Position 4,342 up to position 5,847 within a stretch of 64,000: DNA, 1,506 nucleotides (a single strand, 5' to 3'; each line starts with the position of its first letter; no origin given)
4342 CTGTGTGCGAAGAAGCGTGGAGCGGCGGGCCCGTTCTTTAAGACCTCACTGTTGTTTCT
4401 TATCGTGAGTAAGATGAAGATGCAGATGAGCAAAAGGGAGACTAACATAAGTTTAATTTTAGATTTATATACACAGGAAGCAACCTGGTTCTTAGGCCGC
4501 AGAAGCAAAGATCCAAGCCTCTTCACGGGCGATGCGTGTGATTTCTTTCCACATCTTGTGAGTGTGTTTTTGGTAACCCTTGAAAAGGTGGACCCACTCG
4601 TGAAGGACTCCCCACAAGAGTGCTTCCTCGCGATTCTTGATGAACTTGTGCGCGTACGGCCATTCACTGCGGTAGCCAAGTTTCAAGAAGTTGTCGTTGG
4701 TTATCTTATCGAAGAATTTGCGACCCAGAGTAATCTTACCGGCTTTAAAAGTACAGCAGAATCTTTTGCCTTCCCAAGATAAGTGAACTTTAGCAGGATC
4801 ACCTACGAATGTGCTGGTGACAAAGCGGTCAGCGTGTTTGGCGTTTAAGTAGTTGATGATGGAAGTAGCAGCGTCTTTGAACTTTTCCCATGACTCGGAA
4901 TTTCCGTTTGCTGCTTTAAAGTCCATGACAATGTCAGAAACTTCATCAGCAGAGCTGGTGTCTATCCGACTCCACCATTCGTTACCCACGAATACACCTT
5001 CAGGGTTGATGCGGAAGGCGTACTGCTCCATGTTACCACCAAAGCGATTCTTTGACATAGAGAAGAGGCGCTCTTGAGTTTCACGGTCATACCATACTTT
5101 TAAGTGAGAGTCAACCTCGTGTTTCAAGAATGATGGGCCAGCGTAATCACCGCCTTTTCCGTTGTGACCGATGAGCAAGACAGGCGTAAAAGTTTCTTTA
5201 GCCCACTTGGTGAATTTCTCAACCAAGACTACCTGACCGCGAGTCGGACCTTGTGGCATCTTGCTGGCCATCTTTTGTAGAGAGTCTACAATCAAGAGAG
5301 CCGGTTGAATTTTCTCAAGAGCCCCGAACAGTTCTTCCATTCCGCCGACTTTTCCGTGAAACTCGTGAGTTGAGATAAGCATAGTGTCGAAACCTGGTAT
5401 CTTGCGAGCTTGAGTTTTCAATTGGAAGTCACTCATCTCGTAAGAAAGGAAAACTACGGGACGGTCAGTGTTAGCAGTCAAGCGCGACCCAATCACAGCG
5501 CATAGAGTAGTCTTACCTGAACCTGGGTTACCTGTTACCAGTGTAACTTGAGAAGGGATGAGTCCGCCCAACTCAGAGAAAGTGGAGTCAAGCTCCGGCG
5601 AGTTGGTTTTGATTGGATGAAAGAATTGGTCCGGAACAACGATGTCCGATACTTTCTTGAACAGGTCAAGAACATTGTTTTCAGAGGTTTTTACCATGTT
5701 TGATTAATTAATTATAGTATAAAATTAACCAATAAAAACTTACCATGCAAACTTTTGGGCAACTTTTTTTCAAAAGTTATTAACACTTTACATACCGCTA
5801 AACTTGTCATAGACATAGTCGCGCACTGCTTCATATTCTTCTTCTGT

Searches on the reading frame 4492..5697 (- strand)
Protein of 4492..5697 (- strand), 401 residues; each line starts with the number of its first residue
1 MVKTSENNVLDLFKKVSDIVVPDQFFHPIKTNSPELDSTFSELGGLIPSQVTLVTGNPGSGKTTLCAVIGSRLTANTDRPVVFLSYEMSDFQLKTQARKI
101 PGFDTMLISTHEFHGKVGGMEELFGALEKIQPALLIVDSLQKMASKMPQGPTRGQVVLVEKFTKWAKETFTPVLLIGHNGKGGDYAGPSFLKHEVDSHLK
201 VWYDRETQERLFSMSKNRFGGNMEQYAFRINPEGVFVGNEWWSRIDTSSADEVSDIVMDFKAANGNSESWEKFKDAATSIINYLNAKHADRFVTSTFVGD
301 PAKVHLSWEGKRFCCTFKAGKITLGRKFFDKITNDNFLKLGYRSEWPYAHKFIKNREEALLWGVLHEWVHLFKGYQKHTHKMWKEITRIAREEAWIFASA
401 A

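Call 10: search_protein_families(library=phrogs, proteins=[window:4492-5697:-])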
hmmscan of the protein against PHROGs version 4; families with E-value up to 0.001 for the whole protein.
window:4492-5697:- (401 aa): 7 families
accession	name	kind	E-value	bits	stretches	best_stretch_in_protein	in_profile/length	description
phrog_26214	-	unknown function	3.4e-18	66.4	1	44-234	50-236/420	-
phrog_6891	-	other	2.7e-12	47.9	1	42-268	34-241/310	ATPase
phrog_19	-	DNA, RNA and nucleotide metabolism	1.7e-11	44.7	1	29-93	335-396/621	DnaB-like replicative helicase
phrog_243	-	DNA, RNA and nucleotide metabolism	9.4e-09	35.6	1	44-96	30-78/273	DnaB-like replicative helicase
phrog_97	-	other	1.5e-08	35.3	1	26-146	47-179/506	UvsX-like recombinase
phrog_239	-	DNA, RNA and nucleotide metabolism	2.2e-06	27.9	1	44-89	353-398/801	DNA primase/helicase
phrog_6357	-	unknown function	3.5e-05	24.2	1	45-236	26-223/321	-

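Call 18: find_related_loci(query=window:4492-5697:-, collection=viral_contigs, flank=10000)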
Query window:4492-5697:- (401 aa) in viral_contigs; peptide patterns used: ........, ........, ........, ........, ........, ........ (x = any residue, [..] = any of these).
6 stretches matched a pattern; 3 encode a relative of the query (tblastn E <= 1e-3); 3 distinct loci.
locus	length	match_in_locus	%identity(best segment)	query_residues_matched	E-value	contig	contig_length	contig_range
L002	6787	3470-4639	65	13-401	0e+0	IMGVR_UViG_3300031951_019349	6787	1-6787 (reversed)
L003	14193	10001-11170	65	13-401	0e+0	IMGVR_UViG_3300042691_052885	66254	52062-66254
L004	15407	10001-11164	66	13-399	0e+0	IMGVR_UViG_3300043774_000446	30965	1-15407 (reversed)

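Call 66: find_homologous_proteins(query=window:4495-5697:-, max_evalue=1e-50)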
Query window:4495-5697:- (401 aa): 140 proteins with E <= 1e-50 among 8000 candidates; the best 120 are listed. Only proteins of 220 to 702 residues were searched: fused or split forms outside these lengths cannot appear, so this answer is no evidence that the protein stands alone or is whole; find_related_loci, which searches DNA, has no such limit.
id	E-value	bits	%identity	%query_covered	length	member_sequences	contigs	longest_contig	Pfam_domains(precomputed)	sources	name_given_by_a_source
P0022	4.7e-260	881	94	100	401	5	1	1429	PF06745.20,PF03796.22,PF13401.13,PF13481.13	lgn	-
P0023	2.8e-239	812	86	100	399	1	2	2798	PF06745.20,PF03796.22,PF00004.36,PF13401.13,PF13481.13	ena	-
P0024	9.5e-233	791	83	100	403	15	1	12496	PF06745.20,PF03796.22,PF00004.36,PF13401.13,PF13481.13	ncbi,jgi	jgi:hypothetical protein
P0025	6.0e-209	712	75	100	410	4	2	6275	PF06745.20,PF03796.22,PF13481.13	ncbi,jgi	jgi:hypothetical protein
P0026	1.9e-207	707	75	100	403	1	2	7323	PF06745.20,PF03796.22,PF13481.13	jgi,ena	jgi:SpoVK/Ycf46/Vps4 family AAA+-type ATPase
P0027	5.3e-198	676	73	98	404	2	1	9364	PF06745.20,PF03796.22,PF13401.13,PF13481.13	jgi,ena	-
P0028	3.3e-197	674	71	98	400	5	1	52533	PF06745.20,PF03796.22,PF00004.36,PF13401.13,PF13481.13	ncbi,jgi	jgi:hypothetical protein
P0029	1.3e-196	672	72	97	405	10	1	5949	PF06745.20,PF03796.22,PF13401.13,PF13481.13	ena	-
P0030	1.5e-185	635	67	99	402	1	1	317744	PF06745.20,PF03796.22,PF00004.36,PF13481.13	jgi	jgi:SpoVK/Ycf46/Vps4 family AAA+-type ATPase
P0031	2.3e-185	635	69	96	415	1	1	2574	PF06745.20,PF03796.22,PF13401.13,PF13481.13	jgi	jgi:energy-coupling factor transporter ATP-binding protein EcfA2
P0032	3.6e-185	634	67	97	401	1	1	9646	PF06745.20,PF03796.22,PF00004.36,PF13481.13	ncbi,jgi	jgi:hypothetical protein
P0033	5.0e-185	633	67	98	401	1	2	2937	PF06745.20,PF03796.22,PF13401.13,PF13481.13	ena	-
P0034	2.1e-184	631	67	97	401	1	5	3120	PF06745.20,PF03796.22,PF00004.36,PF13481.13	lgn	-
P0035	2.4e-184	631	67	97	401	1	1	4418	PF06745.20,PF03796.22,PF00004.36,PF13481.13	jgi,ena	jgi:energy-coupling factor transporter ATP-binding protein EcfA2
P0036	3.3e-184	631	66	97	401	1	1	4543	PF06745.20,PF03796.22,PF00004.36,PF13481.13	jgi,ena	jgi:SpoVK/Ycf46/Vps4 family AAA+-type ATPase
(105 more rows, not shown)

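Call 67: find_encoding_contigs(protein=P0024, flank=10000, max_places=4)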
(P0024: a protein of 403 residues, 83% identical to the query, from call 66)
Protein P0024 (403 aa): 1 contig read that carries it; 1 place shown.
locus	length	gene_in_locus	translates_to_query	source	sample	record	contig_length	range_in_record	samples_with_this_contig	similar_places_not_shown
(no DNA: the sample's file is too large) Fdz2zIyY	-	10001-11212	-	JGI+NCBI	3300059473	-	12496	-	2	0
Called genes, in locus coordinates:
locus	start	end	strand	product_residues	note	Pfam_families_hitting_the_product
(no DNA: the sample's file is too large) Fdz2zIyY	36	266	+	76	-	-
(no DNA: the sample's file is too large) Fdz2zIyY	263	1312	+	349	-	PF01073:3Beta_HSD, PF01370:Epimerase, PF02719:Polysacc_synt_2, PF04321:RmlD_sub_bind, PF07993:NAD_binding_4 (faint), PF16363:GDP_Man_Dehyd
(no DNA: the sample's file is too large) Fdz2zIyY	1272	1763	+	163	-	-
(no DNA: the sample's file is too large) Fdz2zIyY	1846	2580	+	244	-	PF01743:PolyA_pol, PF12627:PolyA_pol_RNAbd (weak)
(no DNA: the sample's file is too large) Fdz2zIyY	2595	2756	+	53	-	-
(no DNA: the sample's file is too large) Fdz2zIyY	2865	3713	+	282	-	PF13748:ABC_membrane_3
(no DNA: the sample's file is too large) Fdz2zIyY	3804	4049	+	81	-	-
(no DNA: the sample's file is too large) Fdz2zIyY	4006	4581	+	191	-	-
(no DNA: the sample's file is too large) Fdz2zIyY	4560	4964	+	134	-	PF13671:AAA_33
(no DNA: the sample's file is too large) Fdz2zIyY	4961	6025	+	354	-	PF09511:RNA_lig_T4_1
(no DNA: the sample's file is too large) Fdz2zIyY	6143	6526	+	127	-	-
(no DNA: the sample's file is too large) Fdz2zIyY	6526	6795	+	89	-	-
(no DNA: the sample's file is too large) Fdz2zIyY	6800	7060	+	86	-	-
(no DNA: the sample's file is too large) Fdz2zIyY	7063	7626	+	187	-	-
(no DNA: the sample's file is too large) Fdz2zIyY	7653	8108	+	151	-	-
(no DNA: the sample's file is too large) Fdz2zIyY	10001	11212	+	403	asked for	PF03796:DnaB_C (weak), PF06745:ATPase (weak), PF13481:AAA_25, PF13401:AAA_22 (weak), PF00004:AAA (faint)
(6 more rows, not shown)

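Call 68: find_encoding_contigs(protein=P0026, flank=10000, max_places=4)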
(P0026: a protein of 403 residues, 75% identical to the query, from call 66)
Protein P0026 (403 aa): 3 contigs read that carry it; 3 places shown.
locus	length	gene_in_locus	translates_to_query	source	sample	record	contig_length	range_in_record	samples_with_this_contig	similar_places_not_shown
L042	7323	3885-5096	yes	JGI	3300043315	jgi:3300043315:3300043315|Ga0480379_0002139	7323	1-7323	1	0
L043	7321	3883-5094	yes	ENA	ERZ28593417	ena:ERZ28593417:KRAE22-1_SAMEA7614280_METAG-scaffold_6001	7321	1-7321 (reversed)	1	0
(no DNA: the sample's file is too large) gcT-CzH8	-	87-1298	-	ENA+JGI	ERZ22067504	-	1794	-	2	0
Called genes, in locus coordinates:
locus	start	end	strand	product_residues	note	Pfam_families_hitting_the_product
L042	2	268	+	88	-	?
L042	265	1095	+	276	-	PF13748:ABC_membrane_3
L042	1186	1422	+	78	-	-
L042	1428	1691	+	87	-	-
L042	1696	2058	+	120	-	-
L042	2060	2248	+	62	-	-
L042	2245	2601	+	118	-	-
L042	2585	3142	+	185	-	-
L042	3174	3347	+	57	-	-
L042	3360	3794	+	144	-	-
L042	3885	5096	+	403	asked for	PF13481:AAA_25, PF03796:DnaB_C (weak), PF06745:ATPase (weak)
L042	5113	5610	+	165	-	PF01832:Glucosaminidase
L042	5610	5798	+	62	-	-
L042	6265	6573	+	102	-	-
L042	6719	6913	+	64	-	-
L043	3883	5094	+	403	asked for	PF13481:AAA_25, PF03796:DnaB_C (weak), PF06745:ATPase (weak)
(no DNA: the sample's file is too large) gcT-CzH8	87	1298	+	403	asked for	PF13481:AAA_25, PF03796:DnaB_C (weak), PF06745:ATPase (weak)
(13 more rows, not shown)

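Call 69: find_encoding_contigs(protein=P0027, flank=10000, max_places=4)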
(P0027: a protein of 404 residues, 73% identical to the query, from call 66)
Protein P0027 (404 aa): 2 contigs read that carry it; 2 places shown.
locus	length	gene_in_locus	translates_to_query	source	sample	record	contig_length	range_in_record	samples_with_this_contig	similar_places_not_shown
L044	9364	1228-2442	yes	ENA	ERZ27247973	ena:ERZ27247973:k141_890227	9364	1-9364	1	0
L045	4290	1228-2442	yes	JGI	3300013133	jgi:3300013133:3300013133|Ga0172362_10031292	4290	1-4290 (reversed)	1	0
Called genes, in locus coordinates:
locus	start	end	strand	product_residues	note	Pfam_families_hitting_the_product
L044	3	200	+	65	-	?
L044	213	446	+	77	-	-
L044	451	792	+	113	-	-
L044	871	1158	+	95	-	-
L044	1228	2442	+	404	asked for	PF13481:AAA_25, PF03796:DnaB_C (weak), PF06745:ATPase, PF13401:AAA_22 (weak)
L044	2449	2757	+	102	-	-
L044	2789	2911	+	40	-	-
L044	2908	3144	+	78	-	-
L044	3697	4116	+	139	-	-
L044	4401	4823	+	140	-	-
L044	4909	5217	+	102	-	-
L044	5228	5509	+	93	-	-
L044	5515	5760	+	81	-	-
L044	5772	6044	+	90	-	-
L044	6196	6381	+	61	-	-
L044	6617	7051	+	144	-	-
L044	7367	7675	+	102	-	-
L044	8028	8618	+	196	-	-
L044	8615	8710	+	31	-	-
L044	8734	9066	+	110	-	-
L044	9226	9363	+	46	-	?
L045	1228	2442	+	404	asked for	PF13481:AAA_25, PF03796:DnaB_C (weak), PF06745:ATPase, PF13401:AAA_22 (weak)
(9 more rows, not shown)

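Call 89: find_encoding_contigs(protein=P0028, flank=7000, max_places=2)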
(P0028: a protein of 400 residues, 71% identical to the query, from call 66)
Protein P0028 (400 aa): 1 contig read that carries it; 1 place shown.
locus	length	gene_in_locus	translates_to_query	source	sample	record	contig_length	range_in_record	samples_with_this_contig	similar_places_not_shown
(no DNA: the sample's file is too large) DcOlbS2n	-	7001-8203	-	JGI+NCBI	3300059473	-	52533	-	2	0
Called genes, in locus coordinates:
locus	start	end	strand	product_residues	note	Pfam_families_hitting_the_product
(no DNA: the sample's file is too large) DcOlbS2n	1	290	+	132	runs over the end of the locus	-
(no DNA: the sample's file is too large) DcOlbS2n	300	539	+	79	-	-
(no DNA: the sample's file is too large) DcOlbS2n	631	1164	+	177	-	-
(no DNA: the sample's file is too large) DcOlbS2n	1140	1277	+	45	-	-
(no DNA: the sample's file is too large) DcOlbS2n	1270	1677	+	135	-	PF13238:AAA_18 (faint), PF13671:AAA_33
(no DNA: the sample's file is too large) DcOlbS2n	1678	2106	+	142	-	PF01668:SmpB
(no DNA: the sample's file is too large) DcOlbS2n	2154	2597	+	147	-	-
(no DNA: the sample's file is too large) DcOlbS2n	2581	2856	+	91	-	-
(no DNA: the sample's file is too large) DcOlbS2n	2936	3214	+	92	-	-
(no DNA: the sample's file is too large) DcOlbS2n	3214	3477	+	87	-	-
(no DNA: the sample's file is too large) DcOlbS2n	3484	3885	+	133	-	-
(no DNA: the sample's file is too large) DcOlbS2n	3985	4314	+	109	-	-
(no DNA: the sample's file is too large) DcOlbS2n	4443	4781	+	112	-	-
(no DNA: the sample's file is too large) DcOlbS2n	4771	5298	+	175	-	-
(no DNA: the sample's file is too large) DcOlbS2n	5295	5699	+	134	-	-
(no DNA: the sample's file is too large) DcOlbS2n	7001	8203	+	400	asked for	PF03796:DnaB_C (weak), PF06745:ATPase, PF13481:AAA_25, PF00004:AAA (weak), PF13401:AAA_22 (weak)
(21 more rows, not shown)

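Call 90: find_encoding_contigs(protein=P0025, flank=7000, max_places=3)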
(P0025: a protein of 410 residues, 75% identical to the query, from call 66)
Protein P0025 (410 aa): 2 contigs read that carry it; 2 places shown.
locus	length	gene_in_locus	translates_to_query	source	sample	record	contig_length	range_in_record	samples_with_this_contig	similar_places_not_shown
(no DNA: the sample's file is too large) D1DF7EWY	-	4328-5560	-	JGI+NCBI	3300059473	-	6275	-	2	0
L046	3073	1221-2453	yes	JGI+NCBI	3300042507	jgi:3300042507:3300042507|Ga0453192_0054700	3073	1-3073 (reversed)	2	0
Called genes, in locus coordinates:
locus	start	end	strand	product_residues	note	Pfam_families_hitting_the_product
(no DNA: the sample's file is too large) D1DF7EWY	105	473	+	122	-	-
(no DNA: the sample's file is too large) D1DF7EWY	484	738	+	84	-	-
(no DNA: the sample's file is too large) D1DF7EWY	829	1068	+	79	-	-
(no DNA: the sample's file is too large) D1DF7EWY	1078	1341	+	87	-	-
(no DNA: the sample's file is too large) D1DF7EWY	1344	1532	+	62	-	-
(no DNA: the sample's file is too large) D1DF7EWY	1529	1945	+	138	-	-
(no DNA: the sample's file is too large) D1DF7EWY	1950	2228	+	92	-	-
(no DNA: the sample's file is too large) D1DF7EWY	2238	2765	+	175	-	-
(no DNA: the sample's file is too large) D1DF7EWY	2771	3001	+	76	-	-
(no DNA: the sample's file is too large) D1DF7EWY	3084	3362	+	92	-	-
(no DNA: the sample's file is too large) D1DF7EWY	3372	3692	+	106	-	-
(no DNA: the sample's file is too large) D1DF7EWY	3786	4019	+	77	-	-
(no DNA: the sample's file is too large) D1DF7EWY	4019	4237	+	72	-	-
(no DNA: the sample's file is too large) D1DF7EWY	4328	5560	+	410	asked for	PF13481:AAA_25, PF03796:DnaB_C (weak), PF06745:ATPase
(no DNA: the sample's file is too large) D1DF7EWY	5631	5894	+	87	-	-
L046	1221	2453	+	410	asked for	PF13481:AAA_25, PF03796:DnaB_C (weak), PF06745:ATPase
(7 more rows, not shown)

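Call 91: find_encoding_contigs(protein=P0023, flank=7000, max_places=3)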
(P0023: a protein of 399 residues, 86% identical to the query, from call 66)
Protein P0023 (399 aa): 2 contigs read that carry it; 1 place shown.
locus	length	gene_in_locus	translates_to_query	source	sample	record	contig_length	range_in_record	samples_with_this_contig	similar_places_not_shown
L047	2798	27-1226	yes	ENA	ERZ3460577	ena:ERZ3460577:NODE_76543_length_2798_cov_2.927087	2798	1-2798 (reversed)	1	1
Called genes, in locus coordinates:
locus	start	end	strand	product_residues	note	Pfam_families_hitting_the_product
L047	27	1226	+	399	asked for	PF03796:DnaB_C, PF06745:ATPase (weak), PF13481:AAA_25, PF13401:AAA_22 (weak), PF00004:AAA (faint)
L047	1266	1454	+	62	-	-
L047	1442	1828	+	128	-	-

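Call 99: search_protein_families(library=pfam, max_evalue=0.1, proteins=[L044:3697-4113:+, L044:2449-2754:+, L044:2908-3141:+, L042:6265-6570:+])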
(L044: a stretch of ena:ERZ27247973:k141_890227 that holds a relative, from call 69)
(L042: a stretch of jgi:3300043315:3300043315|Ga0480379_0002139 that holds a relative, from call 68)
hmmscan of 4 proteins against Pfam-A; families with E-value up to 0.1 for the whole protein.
L044:3697-4113:+ (139 aa): 0 families

L044:2449-2754:+ (102 aa): 2 families
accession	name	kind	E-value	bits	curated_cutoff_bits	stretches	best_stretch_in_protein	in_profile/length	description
PF22690.1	FAS_AT_central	-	0.016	15.7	25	1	29-96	9-76/84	Fatty acid synthase central AT domain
PF17505.7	DUF5437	-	0.027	15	27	1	15-36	13-34/60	Family of unknown function (DUF5437)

L044:2908-3141:+ (78 aa): 0 families

L042:6265-6570:+ (102 aa): 0 families

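Call 103: search_dna_similar(query=window:4495-5697:-, collection=phages, mode=protein, max_rows=15)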
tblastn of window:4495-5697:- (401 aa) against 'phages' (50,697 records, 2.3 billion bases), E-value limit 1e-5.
Records with a match: 30; places in all: 30; records where one place covers at least 80% of the query: 0.
Best place of each record, by identity: <60% 30.
By first word of the organism name: Bacteriophage 16; Listeria 6; Salmonella 2; Enterococcus 2; Acinetobacter 2; uncultured 1; Staphylococcus 1.
By host as written in the record: - 20; Listeria monocytogenes 6; Homo sapiens 2; Enterococcus faecalis 1; Staphylococcus aureus 1.
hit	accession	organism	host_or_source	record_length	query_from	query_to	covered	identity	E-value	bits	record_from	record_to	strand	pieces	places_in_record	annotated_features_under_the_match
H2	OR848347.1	Listeria phage LM 4-14-1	Listeria monocytogenes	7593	15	235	55%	31.9%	2e-16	87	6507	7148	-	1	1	record has no annotation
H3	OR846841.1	Listeria phage LM 4-11-1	Listeria monocytogenes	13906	15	235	55%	31.9%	2e-16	87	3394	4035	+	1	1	record has no annotation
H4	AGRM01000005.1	Salmonella enterica subsp. houtenae str. ATCC BAA-1581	Homo sapiens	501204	13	254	60%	29.0%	2e-13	79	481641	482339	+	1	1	DNA repair protein RadA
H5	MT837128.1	Bacteriophage sp.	human fecal samples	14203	44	235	48%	35.7%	1e-22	106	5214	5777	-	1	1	record has no annotation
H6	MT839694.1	Bacteriophage sp.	human fecal samples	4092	15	236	55%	30.3%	2e-17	90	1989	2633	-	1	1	record has no annotation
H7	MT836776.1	Bacteriophage sp.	human fecal samples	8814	15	235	55%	30.2%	2e-14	81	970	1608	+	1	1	record has no annotation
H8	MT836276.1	Bacteriophage sp.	human fecal samples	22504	24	235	53%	30.9%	9e-18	91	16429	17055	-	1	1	record has no annotation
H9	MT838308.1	Bacteriophage sp.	human fecal samples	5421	31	230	50%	32.4%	4e-12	74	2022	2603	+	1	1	record has no annotation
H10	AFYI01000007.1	Salmonella enterica subsp. enterica serovar Infantis str. ...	Homo sapiens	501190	34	254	55%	29.2%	1e-13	79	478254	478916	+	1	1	DNA repair protein RadA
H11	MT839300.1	Bacteriophage sp.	human fecal samples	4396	3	236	58%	27.4%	4e-15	83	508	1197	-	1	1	record has no annotation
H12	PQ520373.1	Enterococcus phage IME_EF3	-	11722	22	236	54%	29.5%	5e-17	89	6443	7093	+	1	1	record has no annotation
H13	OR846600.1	Enterococcus phage Efs 1-1-1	Enterococcus faecalis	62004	22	236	54%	29.5%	6e-17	89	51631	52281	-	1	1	record has no annotation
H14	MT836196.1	Bacteriophage sp.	human fecal samples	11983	29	235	52%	30.5%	4e-14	81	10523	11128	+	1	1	record has no annotation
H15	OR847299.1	Listeria phage LM 4-11-1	Listeria monocytogenes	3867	29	237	52%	29.3%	5e-15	83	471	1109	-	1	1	record has no annotation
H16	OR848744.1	Listeria phage LM 4-14-1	Listeria monocytogenes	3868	29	237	52%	29.3%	5e-15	83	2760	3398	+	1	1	record has no annotation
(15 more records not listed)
